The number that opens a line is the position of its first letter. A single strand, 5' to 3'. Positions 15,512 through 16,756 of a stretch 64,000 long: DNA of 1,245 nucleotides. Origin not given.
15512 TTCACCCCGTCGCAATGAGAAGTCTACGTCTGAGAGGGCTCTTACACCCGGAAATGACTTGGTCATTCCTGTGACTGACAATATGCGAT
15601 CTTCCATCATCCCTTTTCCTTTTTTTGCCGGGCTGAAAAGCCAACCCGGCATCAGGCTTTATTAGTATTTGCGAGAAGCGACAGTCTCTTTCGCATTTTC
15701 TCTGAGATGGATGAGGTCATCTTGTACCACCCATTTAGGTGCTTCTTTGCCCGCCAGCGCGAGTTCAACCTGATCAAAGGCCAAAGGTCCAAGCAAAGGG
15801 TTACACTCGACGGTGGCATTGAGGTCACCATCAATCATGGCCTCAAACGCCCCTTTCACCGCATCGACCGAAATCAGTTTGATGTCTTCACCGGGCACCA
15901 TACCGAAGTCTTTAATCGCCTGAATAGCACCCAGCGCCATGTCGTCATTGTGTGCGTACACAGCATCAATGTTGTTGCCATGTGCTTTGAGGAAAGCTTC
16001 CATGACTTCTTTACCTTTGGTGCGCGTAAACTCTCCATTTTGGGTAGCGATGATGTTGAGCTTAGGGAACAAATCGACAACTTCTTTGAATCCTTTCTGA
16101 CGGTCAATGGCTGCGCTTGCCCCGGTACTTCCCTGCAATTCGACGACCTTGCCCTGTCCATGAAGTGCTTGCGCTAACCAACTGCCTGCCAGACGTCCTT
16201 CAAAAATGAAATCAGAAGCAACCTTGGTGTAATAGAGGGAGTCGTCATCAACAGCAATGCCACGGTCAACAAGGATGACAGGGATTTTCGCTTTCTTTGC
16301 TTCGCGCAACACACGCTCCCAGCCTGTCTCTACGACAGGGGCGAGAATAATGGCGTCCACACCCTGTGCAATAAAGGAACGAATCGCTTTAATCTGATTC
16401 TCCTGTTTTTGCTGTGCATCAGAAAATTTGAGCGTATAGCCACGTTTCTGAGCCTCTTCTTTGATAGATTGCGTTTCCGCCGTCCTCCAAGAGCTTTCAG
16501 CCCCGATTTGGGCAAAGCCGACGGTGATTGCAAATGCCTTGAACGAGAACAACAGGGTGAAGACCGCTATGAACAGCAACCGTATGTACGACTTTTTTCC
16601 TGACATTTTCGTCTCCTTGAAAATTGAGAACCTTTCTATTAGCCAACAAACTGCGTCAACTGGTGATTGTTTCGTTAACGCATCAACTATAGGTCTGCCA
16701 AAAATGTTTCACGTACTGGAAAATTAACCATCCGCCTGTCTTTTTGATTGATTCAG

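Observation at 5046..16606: Galactofuranose-type ABC transporter, XylR-like regulator, CBM13-GH43 lipoprotein and galETK as one co-directional catabolic locus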

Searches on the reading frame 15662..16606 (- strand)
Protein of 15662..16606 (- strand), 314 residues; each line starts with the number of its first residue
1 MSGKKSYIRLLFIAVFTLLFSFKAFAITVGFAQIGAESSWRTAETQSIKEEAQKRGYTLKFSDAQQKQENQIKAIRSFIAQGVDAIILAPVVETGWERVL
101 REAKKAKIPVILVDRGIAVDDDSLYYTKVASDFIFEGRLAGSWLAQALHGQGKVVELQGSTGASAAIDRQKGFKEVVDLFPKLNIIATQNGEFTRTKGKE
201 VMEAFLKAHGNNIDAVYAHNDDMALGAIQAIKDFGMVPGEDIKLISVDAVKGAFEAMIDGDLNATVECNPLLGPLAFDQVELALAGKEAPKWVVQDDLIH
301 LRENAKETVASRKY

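Call 4: search_protein_families(library=pfam, proteins=[window:15662-16606:-])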
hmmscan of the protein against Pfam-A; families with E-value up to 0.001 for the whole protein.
window:15662-16606:- (314 aa): 3 families
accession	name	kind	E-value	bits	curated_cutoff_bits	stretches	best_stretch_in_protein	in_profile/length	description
PF13407.12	Peripla_BP_4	-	4e-51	174.5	35.1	1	30-287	2-257/258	Periplasmic binding protein domain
PF00532.27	Peripla_BP_1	-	1.1e-21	78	22.2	1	37-280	12-257/281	Periplasmic binding proteins and sugar binding domain of LacI family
PF13377.12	Peripla_BP_3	-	2.2e-07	31.5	26.5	1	160-253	20-116/167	Periplasmic binding protein-like domain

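Call 5: search_protein_families(library=ncbifam, proteins=[window:15662-16606:-])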
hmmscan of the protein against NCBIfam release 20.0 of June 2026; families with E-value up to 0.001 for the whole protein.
window:15662-16606:- (314 aa): 27 families (the best 25 are shown)
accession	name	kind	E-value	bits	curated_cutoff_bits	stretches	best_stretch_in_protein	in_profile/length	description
NF041827.1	YtfQ_transport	equivalog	9.6e-122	405.9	510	1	14-313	11-316/320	galactofuranose ABC transporter, galactofuranose-binding protein YtfQ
NF007936.0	PRK10653.1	equivalog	5.9e-42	144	337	1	46-288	46-281/295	ribose ABC transporter substrate-binding protein RbsB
TIGR02634.1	xylF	equivalog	6.8e-20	71.9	389.55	1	39-266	12-236/302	D-xylose ABC transporter substrate-binding protein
NF007254.0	PRK09701.1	equivalog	1e-19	70.9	335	1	39-270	38-272/311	D-allose transporter substrate-binding protein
NF047341.1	lactose_RbsR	equivalog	1.8e-16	60.4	382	1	46-250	81-274/331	ribose utilization transcriptional repressor RbsR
NF040907.2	ChvE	equivalog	1.2e-15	57.6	460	1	42-149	14-119/324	multiple monosaccharide ABC transporter substrate-binding protein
NF007979.0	PRK10703.1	equivalog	1.2e-15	57.4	501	1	28-253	61-280/341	HTH-type transcriptional repressor PurR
NF007680.0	PRK10355.1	equivalog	1.6e-14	53.9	504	1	47-266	46-263/331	D-xylose ABC transporter substrate-binding protein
NF011924.1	PRK15395.1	equivalog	3e-14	52.8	420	1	28-266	27-277/329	galactose/glucose ABC transporter substrate-binding protein MglB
NF007075.0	PRK09526.1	subfamily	1.2e-13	50.7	340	1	46-249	83-277/358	LacI family DNA-binding transcriptional regulator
NF008452.0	PRK11303.1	equivalog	3.5e-11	42.9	385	1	46-218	81-244/332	catabolite repressor/activator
NF008185.0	PRK10936.1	equivalog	4.6e-11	42.2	200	1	49-291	70-306/346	TMAO reductase system periplasmic protein TorT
TIGR02417.1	fruct_sucro_rep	subfamily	4.9e-11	42.4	389.55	1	46-218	80-244/327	D-fructose-responsive transcription factor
NF007743.0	PRK10423.1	equivalog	3.1e-10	39.7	531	1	46-279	79-303/330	ribose operon transcriptional repressor RbsR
NF011937.0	PRK15408.1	equivalog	1.7e-09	37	384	1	65-233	67-234/340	autoinducer 2 ABC transporter substrate-binding protein LsrB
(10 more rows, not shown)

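Call 26: search_solved_structures(query=window:15662-16606:-, max_evalue=1e-10, show_alignments=1)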
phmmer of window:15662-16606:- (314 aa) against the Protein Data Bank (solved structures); distinct sequences matched with E-value up to 1e-10: 59.
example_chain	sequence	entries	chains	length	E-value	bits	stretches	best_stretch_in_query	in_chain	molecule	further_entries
5ocp_A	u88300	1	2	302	2.3e-102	345.4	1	28-293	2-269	Periplasmic binding protein/LacI transcriptional regulator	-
2vk2_A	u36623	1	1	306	1.7e-96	326.1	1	27-313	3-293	ABC TRANSPORTER PERIPLASMIC-BINDING PROTEIN YTFQ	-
6hyh_A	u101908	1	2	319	1.2e-87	297.1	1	26-314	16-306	Periplasmic binding protein/LacI transcriptional regulator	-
6hbd_A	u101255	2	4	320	1.2e-87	297.1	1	26-314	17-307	ABC transporter periplasmic-binding protein YtfQ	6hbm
6hb0_A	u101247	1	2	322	1.2e-87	297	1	26-314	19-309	ABC transporter periplasmic-binding protein YtfQ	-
2ioy_A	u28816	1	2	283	3.9e-41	144.4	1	47-305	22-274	Periplasmic sugar-binding protein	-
7e7m_A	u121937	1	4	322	3.1e-34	121.7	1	42-298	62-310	D-ribose ABC transporter substrate-binding protein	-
2gx6_A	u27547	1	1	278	1.3e-32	116.4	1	48-288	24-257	D-ribose-binding periplasmic protein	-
1dbp_A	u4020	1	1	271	3.7e-32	114.9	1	48-288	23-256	D-RIBOSE-BINDING PROTEIN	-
4zjp_A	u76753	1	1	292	4.4e-32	114.7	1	47-288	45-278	Monosaccharide-transporting ATPase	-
1ba2_A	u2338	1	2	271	1.1e-31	113.4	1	48-288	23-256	D-RIBOSE-BINDING PROTEIN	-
1urp_A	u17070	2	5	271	1.3e-31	113.2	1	48-288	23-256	D-RIBOSE-BINDING PROTEIN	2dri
1drk_A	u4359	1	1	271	3.1e-31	111.9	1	48-288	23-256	D-RIBOSE-BINDING PROTEIN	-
1drj_A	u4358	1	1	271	1.4e-30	109.7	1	48-288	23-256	D-RIBOSE-BINDING PROTEIN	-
2x7x_A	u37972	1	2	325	2.7e-30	108.8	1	29-305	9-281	SENSOR PROTEIN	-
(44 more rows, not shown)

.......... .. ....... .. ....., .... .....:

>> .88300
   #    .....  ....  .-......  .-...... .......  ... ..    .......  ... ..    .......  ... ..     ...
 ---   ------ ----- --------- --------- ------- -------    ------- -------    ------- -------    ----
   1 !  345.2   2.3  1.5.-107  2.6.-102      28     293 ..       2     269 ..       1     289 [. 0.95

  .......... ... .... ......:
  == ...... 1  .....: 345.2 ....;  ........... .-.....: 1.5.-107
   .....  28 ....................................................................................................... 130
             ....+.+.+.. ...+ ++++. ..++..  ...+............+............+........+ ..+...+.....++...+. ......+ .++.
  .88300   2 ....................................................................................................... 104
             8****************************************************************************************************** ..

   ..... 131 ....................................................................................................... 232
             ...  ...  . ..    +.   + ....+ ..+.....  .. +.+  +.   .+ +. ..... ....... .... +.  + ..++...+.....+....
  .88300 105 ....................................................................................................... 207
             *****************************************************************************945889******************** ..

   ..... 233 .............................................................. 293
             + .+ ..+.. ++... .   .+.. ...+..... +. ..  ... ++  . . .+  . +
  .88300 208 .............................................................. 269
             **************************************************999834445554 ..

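Call 33: search_solved_structures(query=window:15662-16606:-, max_evalue=1e-80, show_alignments=3)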
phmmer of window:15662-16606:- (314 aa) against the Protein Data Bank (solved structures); distinct sequences matched with E-value up to 1e-80: 5.
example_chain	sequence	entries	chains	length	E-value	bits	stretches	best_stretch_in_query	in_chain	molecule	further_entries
5ocp_A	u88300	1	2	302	2.3e-102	345.4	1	28-293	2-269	Periplasmic binding protein/LacI transcriptional regulator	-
2vk2_A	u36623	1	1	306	1.7e-96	326.1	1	27-313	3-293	ABC TRANSPORTER PERIPLASMIC-BINDING PROTEIN YTFQ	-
6hyh_A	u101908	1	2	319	1.2e-87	297.1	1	26-314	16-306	Periplasmic binding protein/LacI transcriptional regulator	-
6hbd_A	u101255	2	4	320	1.2e-87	297.1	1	26-314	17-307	ABC transporter periplasmic-binding protein YtfQ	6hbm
6hb0_A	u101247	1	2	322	1.2e-87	297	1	26-314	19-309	ABC transporter periplasmic-binding protein YtfQ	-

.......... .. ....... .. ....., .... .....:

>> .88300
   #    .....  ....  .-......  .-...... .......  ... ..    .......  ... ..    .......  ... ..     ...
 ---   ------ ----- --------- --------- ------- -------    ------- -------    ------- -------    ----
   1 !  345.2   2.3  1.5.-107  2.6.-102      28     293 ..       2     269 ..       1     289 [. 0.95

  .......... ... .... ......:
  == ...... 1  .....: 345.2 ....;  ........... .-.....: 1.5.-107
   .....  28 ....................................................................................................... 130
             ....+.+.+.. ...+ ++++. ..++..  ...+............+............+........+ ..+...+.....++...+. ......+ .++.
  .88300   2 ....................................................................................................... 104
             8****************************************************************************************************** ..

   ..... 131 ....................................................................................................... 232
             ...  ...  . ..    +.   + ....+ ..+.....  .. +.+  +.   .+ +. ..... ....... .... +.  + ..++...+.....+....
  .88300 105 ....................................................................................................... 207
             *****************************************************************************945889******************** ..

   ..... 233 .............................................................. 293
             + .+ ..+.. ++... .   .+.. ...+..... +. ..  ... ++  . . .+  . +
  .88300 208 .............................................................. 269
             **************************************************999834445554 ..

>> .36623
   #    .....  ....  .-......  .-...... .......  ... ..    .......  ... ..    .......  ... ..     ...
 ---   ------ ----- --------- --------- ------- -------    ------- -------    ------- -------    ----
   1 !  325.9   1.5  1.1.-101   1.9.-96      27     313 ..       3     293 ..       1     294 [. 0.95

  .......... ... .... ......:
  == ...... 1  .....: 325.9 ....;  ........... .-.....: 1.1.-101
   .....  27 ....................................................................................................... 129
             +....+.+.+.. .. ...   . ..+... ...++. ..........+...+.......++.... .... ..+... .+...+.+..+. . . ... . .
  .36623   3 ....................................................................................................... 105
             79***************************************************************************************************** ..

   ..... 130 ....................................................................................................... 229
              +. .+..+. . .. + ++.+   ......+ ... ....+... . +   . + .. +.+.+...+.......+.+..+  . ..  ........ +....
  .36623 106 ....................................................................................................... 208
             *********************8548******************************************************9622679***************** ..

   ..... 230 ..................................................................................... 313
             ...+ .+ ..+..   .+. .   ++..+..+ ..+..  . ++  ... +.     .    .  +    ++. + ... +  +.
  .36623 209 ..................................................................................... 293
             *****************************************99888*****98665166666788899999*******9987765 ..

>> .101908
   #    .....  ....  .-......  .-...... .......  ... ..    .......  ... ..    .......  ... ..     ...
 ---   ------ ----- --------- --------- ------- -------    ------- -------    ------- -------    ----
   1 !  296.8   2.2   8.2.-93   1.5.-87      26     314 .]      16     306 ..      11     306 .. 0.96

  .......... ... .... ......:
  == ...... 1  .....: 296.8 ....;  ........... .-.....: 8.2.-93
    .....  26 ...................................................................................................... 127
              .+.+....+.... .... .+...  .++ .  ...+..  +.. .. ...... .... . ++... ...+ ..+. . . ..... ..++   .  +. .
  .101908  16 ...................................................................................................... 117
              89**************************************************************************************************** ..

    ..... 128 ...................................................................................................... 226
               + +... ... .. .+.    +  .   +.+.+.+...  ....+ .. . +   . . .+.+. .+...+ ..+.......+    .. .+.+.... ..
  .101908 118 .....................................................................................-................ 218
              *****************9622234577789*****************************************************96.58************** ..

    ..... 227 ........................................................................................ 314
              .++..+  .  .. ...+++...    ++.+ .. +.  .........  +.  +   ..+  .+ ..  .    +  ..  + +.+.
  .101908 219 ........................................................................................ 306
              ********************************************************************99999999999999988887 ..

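Call 41: find_related_loci(query=window:15662-16606:-, collection=genome_contigs, flank=10000)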
Query window:15662-16606:- (314 aa) in genome_contigs; peptide patterns used: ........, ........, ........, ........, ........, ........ (x = any residue, [..] = any of these).
600 stretches matched a pattern (row limit reached: there are more); 592 encode a relative of the query (tblastn E <= 1e-3); the best 80 are kept; 80 distinct loci.
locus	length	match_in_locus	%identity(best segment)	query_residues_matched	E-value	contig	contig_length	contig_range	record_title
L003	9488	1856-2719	67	27-314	8e-129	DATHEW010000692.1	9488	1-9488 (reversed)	MAG TPA_asm: Candidatus Acidoferrum sp. isolate SMAG_U12431 k141_758186, whole genome shotgun sequence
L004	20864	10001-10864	65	27-314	1e-126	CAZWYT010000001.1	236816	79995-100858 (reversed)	MAG TPA_asm: uncultured Planctomycetales bacterium isolate binchicken_co119_111 genome assembly, contig: NODE_8_length_2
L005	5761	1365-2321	60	1-314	3e-124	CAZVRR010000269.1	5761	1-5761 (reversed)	MAG TPA_asm: uncultured Planctomycetales bacterium isolate binchicken_co115_36 genome assembly, contig: NODE_19711_lengt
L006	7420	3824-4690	63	26-314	4e-122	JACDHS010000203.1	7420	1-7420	MAG: Verrucomicrobia bacterium isolate MGR_bin444 SD2911_NODE_2663_length_7420_cov_2.192788, whole genome shotgun sequen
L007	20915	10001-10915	62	1-305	1e-121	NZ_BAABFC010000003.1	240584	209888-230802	Pseudaeromonas paramecii strain JCM 32226 sequence03, whole genome shotgun sequence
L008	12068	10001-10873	65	27-314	8e-122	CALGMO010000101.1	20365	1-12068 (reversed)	MAG: uncultured Fimbriimonadaceae bacterium isolate R1_Bin_Bin_134_sub_1 genome assembly, contig: c_000001915939, whole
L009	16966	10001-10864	63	27-314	3e-121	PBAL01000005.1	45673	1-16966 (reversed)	MAG: Verrucomicrobiales bacterium isolate SP5 138059, whole genome shotgun sequence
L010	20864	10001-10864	62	27-314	5e-121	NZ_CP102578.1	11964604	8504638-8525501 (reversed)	Archangium gephyra strain SDU49 chromosome, complete genome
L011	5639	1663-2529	63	26-314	2e-120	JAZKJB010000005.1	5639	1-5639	MAG: Bdellovibrionota bacterium isolate ADI_DC_SW_02_SPN_11032020-bin079_1 DCSW02SPN_B079_1_000000000005, whole genome s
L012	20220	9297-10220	60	11-314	2e-119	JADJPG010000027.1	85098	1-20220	MAG: Verrucomicrobia bacterium isolate Fred_18-Q3-R57-64_BATAC.349 tig00020284-10-849730, whole genome shotgun sequence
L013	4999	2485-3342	62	29-314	6e-120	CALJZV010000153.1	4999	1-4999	MAG TPA_asm: uncultured Verrucomicrobiales bacterium isolate SRR7515931_bin.121_CONCOCT_v1.1_MAG genome assembly, contig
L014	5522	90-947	62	29-314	6e-119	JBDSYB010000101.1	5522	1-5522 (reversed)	MAG: Verrucomicrobiota bacterium isolate cluster1_bin.665 k127_12651100, whole genome shotgun sequence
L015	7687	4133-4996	60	27-314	2e-118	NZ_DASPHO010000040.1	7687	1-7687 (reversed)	MAG: Hyalangium sp. isolate SMAG_U11958 k141_5899337, whole genome shotgun sequence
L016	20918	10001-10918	61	8-312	2e-118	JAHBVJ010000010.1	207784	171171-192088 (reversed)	MAG: Anaerolineae bacterium isolate ACE_CHL12 CHL12_10, whole genome shotgun sequence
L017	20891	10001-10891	62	18-312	7e-117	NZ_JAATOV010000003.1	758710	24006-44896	Thalassospira lucentensis strain HF2 NODE_3_length_758710_cov_6.229249, whole genome shotgun sequence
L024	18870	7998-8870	61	21-314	3e-115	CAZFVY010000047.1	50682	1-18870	MAG TPA_asm: uncultured Verrucomicrobiota bacterium isolate binchicken_co54_380 genome assembly, contig: NODE_1121_lengt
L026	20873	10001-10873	61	26-313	2e-113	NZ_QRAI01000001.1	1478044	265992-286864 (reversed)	Saccharophagus sp. K07 contig_0000001, whole genome shotgun sequence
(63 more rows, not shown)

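Call 46: search_protein_families(library=pfam, proteins=[L024:27-1460:+, L024:1585-2931:+, L024:3045-4292:+, L024:7818-8873:+, L024:8901-10499:+, L024:10352-11563:+, L024:11564-12544:+, L024:12569-13672:+, L024:14262-15389:+, L024:15471-18008:+], max_evalue=0.00001)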
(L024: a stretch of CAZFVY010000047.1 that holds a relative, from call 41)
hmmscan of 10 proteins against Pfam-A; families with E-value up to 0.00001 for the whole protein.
L024:27-1460:+ (477 aa): 2 families
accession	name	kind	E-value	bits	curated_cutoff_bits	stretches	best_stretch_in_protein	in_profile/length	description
PF13749.12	HATPase_c_4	-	1.3e-20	73.6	26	1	307-393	1-89/89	Putative ATP-dependent DNA helicase recG C-terminal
PF04326.19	SLFN_AlbA_2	-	1.1e-12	49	25.3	1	16-119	2-107/118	Schlafen, AlbA_2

L024:1585-2931:+ (448 aa): 2 families
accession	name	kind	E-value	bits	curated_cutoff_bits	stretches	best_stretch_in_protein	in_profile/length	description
PF00854.27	PTR2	-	1.1e-76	258.7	27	2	227-401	198-382/392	POT family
PF07690.21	MFS_1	-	1.3e-13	51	33.4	1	30-390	6-345/347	Major Facilitator Superfamily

L024:3045-4292:+ (415 aa): 3 families
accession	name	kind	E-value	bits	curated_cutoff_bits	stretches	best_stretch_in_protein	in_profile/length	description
PF10509.15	GalKase_gal_bdg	-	3.9e-22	78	23.1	1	33-81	2-49/49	Galactokinase galactose-binding signature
PF00288.32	GHMP_kinases_N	-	7.2e-20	71.5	22.3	1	116-203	2-87/87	GHMP kinases N terminal domain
PF08544.19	GHMP_kinases_C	-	1.3e-12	48.4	21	1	301-384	2-83/85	GHMP kinases C terminal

L024:7818-8873:+ (351 aa): 3 families
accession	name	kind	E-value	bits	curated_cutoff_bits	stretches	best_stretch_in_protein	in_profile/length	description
PF13407.12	Peripla_BP_4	-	2.6e-48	165.3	35.1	1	72-323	6-256/258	Periplasmic binding protein domain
PF00532.27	Peripla_BP_1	-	1.7e-17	64.2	22.2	1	78-289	15-222/281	Periplasmic binding proteins and sugar binding domain of LacI family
PF13377.12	Peripla_BP_3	-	3.6e-08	34.1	26.5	1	196-290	18-116/167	Periplasmic binding protein-like domain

L024:8901-10499:+ (532 aa): 2 families
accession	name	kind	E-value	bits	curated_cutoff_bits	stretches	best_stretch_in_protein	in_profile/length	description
PF04616.20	Glyco_hydro_43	-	8.6e-79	265.3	32.2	1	36-317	1-288/288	Glycosyl hydrolases family 43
PF17851.8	GH43_C2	-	7.1e-11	42.6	22.7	1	346-511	2-181/203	Beta xylosidase C-terminal Concanavalin A-like domain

L024:10352-11563:+ (403 aa): 2 families
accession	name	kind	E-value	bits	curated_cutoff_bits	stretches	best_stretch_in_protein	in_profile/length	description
PF02744.22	GalP_UDP_tr_C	-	4.2e-64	215.7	29.2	1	236-398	2-163/165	Galactose-1-phosphate uridyl transferase, C-terminal domain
PF01087.27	GalP_UDP_transf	-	1.1e-63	215.5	22.1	1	61-229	10-184/184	Galactose-1-phosphate uridyl transferase, N-terminal domain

L024:11564-12544:+ (326 aa): 7 families
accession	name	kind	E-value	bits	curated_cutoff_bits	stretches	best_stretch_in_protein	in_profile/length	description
PF01370.27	Epimerase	-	2.6e-55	187.9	20.9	1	3-248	1-240/240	NAD dependent epimerase/dehydratase family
PF16363.11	GDP_Man_Dehyd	-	1.3e-49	169.9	27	1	4-302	1-323/332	GDP-mannose 4,6 dehydratase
PF02719.21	Polysacc_synt_2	-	1.1e-12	48.1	20.2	1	3-173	1-173/293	Polysaccharide biosynthesis protein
PF04321.23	RmlD_sub_bind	-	5.2e-12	45.9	27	1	1-151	1-135/287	RmlD substrate binding domain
PF05368.20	NmrA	-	2.6e-09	37.5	27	1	2-120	4-110/298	NmrA-like family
PF01073.25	3Beta_HSD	-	2.9e-09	36.8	22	1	4-150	1-155/280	3-beta hydroxysteroid dehydrogenase/isomerase family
PF13460.12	NAD_binding_10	-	6.1e-09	36.4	27.2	1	7-134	1-114/184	NAD(P)H-binding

L024:12569-13672:+ (367 aa): 0 families

L024:14262-15389:+ (375 aa): 0 families

L024:15471-18008:+ (845 aa): 2 families
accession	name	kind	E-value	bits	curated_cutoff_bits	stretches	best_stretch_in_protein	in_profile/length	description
PF12704.14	MacB_PCD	-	7.1e-41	141.2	27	2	47-264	1-205/207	MacB-like periplasmic core domain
PF02687.27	FtsX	-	5.2e-30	104.4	25.5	2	725-838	2-120/120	FtsX-like permease C-terminal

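Call 48: search_solved_structures(query=L024:8901-10499:+, max_evalue=1e-20)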
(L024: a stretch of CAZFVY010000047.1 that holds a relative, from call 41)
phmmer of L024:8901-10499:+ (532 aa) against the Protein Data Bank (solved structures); distinct sequences matched with E-value up to 1e-20: 16.
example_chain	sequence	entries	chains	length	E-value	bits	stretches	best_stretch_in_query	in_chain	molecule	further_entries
6ms3_A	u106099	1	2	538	5.1e-38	134.3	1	29-366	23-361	Glycoside Hydrolase Family 43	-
6ms2_A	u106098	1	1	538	1.8e-37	132.5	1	29-366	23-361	Glycoside Hydrolase Family 43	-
1yrz_A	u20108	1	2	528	1.5e-29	106.3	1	37-330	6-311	xylan beta-1,4-xylosidase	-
5jow_A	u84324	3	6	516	6e-27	97.7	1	34-366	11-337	Non-reducing end alpha-L-arabinofuranosidase BoGH43A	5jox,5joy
5z5d_A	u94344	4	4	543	4.5e-25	91.5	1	36-323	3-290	Beta-xylosidase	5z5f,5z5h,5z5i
4qqs_A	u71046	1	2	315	1.6e-23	86.4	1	36-294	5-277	Glycoside hydrolase family 43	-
6ife_A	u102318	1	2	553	4.4e-23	85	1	37-292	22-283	Beta-xylosidase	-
2exh_A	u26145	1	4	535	2.4e-22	82.5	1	36-333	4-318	beta-D-xylosidase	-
1gyd_B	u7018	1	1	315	6.5e-22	81.1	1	44-318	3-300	ARABINAN ENDO-1,5-ALPHA-L-ARABINOSIDASE A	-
5joz_A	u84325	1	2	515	7.9e-22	80.8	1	35-321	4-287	Non-reducing end alpha-L-arabinofuranosidase BoGH43B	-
2exj_A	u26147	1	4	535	1.3e-21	80.1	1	35-333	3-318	beta-D-xylosidase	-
2exk_A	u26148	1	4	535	1.7e-21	79.7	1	35-333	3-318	beta-D-xylosidase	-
2exi_A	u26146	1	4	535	2.7e-21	79.1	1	36-333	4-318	beta-D-xylosidase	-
5zqj_A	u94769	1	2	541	2.7e-21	79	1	37-323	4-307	Beta-xylosidase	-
5zqs_A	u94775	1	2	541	6.5e-21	77.8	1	37-323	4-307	Beta-xylosidase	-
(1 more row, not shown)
